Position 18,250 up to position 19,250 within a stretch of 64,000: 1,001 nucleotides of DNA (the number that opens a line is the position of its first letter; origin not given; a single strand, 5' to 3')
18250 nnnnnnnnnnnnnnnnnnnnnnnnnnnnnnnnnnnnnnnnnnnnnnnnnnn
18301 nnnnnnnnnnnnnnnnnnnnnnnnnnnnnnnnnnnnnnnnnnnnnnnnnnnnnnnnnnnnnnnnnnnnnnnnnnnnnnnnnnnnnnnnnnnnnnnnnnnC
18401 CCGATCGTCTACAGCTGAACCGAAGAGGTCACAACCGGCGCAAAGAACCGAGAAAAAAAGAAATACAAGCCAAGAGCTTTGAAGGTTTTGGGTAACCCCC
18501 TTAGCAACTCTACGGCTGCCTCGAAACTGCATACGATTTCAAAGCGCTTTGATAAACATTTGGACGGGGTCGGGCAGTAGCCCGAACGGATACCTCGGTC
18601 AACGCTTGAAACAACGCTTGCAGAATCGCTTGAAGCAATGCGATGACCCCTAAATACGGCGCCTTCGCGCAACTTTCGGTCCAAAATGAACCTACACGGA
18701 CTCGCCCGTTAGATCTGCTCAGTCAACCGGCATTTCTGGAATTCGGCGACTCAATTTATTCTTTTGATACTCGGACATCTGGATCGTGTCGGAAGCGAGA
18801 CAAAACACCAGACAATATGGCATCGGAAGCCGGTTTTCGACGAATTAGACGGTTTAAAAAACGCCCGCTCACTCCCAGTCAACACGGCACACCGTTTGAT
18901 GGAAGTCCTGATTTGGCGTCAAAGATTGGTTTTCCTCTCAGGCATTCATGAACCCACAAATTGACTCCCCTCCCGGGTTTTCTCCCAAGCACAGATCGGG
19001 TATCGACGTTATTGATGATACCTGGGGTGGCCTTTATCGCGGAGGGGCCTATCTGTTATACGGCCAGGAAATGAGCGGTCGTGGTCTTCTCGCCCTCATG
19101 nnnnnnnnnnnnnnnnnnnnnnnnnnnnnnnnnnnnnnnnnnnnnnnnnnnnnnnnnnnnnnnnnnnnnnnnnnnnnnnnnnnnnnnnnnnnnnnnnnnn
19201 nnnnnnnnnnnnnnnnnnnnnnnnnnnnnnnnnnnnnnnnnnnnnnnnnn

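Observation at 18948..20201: Pseudo-RecA/KaiC ATPase fused to a degenerate GGDEF with retained RxxD: a BcsE-like candidate c-di-GMP receptor beside a PgaC-type synthase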

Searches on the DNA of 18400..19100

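Call 76: search_rna_families(source=window, start=18400, end=19100, threshold=evalue, max_evalue=1)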
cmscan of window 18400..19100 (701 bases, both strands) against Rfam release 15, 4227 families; matches with E-value up to 1: 0.
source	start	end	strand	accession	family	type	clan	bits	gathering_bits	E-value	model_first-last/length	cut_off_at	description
